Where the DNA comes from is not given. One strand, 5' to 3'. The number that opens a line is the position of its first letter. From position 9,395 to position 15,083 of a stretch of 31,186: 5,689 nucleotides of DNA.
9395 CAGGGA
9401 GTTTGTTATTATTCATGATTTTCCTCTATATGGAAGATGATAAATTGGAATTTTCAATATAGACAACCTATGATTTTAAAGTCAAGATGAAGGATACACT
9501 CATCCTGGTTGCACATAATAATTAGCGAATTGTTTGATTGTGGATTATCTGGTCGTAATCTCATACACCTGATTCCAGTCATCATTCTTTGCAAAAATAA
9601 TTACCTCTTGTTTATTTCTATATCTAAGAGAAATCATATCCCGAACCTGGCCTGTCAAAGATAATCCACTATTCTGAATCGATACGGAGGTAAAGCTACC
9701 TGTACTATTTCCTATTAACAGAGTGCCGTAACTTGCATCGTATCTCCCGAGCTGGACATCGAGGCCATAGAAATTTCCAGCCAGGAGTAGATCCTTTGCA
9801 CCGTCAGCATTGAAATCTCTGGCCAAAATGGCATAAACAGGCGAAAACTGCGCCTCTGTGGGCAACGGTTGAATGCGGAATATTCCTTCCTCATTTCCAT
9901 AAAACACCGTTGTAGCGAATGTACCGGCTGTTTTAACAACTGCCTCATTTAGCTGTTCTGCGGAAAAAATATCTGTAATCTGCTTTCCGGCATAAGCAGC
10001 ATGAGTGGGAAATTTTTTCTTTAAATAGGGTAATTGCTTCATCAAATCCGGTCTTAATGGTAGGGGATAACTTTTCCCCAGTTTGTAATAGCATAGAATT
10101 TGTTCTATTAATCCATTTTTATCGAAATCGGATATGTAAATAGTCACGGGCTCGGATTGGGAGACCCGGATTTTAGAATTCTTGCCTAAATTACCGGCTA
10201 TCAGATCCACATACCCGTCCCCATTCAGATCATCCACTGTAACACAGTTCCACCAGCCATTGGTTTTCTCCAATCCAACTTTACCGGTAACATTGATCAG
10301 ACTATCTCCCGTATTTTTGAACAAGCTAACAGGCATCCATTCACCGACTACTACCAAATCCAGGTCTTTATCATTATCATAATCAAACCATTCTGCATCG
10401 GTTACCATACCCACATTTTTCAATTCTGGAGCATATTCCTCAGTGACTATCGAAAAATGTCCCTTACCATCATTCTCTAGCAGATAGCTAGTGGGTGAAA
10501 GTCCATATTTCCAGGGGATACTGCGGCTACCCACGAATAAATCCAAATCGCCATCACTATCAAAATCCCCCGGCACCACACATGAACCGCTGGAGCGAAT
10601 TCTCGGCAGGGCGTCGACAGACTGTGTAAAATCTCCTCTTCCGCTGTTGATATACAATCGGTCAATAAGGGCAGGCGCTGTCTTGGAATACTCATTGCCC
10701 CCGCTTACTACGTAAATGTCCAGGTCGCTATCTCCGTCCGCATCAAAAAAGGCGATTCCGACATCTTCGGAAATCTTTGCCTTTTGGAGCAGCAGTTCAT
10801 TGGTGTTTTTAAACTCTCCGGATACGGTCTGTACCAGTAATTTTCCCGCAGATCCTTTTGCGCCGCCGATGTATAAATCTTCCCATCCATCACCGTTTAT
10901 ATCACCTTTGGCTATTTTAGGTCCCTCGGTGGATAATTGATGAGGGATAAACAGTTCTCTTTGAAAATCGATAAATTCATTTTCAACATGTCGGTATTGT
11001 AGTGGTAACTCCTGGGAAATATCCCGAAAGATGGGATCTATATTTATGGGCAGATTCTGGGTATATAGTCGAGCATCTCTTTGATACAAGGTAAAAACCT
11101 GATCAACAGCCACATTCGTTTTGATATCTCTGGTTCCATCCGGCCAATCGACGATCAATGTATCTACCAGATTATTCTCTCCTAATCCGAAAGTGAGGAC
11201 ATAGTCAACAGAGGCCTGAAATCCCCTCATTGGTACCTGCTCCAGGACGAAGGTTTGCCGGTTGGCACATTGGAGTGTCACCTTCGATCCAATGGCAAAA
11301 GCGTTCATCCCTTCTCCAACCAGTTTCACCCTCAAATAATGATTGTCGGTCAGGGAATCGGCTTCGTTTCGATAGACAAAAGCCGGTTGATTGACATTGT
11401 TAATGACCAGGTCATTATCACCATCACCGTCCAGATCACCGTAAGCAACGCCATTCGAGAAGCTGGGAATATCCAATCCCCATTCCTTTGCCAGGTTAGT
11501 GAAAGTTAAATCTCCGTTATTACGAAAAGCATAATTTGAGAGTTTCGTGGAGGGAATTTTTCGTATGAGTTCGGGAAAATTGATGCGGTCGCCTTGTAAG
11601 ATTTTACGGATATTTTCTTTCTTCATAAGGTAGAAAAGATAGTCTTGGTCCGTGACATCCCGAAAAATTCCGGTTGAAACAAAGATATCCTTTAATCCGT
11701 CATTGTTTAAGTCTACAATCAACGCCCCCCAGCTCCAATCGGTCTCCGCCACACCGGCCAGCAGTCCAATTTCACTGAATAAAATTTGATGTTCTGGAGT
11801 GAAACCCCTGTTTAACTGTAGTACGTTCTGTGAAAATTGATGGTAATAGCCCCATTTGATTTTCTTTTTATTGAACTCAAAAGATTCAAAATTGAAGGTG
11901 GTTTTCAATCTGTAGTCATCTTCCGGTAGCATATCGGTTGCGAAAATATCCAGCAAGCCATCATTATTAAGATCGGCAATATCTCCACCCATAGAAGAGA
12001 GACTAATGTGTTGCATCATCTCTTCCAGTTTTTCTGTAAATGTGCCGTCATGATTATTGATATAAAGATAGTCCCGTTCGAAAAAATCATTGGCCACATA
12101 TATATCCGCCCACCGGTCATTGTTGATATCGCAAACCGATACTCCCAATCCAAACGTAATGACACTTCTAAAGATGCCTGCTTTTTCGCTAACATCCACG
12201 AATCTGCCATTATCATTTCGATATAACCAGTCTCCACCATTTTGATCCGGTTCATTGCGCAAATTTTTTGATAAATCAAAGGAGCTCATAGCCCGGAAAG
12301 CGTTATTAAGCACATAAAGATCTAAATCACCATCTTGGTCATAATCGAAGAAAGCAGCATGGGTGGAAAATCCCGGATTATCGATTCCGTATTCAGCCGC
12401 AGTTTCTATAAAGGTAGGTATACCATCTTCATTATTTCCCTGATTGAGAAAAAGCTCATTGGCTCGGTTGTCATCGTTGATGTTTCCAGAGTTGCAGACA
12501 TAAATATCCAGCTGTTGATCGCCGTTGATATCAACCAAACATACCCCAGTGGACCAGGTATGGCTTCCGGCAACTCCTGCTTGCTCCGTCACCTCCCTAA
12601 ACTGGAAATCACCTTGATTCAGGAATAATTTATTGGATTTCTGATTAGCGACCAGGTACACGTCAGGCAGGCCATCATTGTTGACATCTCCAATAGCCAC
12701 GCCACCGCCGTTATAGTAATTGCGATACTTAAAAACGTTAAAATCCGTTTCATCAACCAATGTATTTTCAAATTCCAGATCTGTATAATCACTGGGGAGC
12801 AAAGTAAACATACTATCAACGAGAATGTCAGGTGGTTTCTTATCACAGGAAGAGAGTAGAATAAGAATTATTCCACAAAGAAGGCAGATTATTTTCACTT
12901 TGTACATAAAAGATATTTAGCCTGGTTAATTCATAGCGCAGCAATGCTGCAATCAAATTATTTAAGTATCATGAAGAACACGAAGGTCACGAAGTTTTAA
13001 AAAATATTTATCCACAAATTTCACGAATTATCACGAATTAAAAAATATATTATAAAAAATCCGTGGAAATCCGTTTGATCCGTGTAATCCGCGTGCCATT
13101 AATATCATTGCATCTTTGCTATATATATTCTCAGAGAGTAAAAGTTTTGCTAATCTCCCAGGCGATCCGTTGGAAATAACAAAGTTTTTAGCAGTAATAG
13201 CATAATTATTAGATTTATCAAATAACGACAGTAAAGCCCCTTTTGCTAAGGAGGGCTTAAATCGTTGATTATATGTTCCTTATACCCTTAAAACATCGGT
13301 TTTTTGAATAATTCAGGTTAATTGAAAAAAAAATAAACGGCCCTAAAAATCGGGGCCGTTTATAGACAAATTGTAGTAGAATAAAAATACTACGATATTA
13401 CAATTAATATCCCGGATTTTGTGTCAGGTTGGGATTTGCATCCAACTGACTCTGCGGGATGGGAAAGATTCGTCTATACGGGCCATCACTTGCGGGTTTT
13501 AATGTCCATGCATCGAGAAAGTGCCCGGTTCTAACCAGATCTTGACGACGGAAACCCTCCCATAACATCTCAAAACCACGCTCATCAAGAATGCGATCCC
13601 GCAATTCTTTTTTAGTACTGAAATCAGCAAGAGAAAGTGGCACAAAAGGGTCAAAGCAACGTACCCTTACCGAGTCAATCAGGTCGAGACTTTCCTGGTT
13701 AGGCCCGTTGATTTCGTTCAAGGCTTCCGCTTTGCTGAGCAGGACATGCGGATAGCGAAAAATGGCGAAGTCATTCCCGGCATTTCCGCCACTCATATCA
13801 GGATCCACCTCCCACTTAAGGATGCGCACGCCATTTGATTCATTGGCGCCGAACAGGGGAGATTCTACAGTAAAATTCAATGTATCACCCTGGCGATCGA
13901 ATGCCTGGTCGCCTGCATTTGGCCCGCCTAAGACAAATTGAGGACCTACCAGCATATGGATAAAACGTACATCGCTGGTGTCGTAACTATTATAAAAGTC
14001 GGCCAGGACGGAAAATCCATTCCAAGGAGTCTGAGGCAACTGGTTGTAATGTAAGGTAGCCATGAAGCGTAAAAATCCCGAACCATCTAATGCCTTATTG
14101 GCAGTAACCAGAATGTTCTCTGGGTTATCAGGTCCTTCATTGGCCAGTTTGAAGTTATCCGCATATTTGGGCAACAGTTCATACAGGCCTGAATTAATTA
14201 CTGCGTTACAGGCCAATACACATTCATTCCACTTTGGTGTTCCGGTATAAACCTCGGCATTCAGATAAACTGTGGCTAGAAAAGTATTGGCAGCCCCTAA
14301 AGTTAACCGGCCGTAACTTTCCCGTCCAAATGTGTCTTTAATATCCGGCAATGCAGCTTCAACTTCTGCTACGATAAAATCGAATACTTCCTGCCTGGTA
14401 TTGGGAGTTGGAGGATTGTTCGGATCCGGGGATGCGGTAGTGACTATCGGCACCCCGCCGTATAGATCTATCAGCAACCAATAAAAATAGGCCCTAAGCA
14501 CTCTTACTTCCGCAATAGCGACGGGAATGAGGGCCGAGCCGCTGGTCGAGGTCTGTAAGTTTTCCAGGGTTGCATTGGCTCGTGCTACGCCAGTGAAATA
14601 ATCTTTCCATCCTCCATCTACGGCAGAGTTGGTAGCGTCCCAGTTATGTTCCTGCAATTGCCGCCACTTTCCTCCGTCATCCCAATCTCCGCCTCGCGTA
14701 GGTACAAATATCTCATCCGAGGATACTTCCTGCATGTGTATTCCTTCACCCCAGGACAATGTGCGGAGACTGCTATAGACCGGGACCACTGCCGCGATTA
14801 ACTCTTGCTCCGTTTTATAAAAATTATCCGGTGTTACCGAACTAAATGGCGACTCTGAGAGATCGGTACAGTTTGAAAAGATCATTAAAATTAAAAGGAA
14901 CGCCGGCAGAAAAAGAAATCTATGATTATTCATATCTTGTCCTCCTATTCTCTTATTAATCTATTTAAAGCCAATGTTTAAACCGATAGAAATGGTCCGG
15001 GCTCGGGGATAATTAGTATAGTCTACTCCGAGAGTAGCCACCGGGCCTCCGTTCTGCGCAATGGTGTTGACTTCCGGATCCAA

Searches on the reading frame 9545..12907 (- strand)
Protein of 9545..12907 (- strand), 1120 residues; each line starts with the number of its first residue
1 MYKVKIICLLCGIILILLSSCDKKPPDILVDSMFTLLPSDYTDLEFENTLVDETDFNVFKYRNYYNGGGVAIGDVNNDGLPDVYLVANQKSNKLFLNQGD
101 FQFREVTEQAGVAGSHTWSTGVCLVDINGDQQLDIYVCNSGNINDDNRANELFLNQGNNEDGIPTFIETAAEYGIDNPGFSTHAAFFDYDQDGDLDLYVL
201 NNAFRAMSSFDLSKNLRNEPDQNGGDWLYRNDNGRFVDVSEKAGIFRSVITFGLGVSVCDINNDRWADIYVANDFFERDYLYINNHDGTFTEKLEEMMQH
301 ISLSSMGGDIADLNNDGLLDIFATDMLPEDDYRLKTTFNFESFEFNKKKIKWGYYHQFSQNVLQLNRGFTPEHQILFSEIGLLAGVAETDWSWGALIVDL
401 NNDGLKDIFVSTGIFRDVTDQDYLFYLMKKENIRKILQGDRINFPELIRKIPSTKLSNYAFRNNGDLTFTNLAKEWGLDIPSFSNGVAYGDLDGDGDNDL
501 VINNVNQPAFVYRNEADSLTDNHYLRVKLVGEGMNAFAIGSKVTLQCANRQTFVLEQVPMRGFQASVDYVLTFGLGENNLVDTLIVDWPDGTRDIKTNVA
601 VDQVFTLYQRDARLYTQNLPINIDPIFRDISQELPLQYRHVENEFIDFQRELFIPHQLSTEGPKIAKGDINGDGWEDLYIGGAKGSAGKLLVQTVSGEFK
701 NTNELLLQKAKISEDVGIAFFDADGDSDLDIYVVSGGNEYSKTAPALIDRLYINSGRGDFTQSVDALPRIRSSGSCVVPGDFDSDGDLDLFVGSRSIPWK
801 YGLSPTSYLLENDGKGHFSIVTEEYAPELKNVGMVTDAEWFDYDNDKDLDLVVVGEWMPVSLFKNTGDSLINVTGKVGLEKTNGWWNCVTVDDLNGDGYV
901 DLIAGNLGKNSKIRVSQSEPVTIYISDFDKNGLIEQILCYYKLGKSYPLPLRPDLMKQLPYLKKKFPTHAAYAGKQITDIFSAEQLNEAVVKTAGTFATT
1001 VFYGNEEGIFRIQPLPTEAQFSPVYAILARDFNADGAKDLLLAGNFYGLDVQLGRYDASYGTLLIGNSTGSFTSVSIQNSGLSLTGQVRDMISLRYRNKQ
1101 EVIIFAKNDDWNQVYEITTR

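Call 9: search_protein_families(library=pfam, proteins=[window:9545-12907:-], max_evalue=0.001)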
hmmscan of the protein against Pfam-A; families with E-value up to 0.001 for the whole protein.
window:9545-12907:- (1120 aa): 4 families
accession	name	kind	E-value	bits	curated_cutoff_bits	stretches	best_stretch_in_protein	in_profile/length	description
PF13517.12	FG-GAP_3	-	1.4e-71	237.4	26.9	9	74-137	1-61/61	FG-GAP-like repeat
PF01839.29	FG-GAP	-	1.7e-18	66.5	22.1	0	889-906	5-22/37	FG-GAP repeat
PF07593.17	UnbV_ASPIC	-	6.7e-18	64.8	23.4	1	538-605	1-67/68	ASPIC and UnbV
PF14779.12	BBS1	-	6.6e-06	26.2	27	0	887-915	17-48/254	Ciliary BBSome complex subunit 1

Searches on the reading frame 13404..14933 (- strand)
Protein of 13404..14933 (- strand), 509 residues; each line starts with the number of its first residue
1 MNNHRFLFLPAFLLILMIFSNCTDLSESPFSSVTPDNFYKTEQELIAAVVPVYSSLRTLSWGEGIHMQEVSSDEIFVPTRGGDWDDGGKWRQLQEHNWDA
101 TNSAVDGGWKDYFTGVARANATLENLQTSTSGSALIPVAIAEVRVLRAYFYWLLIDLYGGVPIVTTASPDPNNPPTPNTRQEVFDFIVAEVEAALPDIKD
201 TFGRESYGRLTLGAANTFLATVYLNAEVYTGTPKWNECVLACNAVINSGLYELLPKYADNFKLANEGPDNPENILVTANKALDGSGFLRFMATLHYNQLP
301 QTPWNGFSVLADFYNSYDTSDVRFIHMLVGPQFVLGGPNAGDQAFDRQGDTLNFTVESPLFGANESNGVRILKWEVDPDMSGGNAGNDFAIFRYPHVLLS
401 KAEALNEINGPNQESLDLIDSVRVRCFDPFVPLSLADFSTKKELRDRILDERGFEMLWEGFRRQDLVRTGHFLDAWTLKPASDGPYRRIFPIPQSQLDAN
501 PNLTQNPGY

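Call 9: search_protein_families(library=pfam, proteins=[window:13404-14933:-], max_evalue=0.001)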
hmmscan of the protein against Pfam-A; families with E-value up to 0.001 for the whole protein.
window:13404-14933:- (509 aa): 3 families
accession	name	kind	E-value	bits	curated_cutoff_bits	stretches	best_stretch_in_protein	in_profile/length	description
PF07980.17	SusD_RagB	-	1.3e-27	97.6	23.1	1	364-509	128-297/297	SusD family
PF14322.12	SusD-like_3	-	1.5e-17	64.9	27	1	88-224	57-191/191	Starch-binding associating with outer membrane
PF12771.13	SusD-like_2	-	3.5e-06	26.6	27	1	94-200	46-152/415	Starch-binding associating with outer membrane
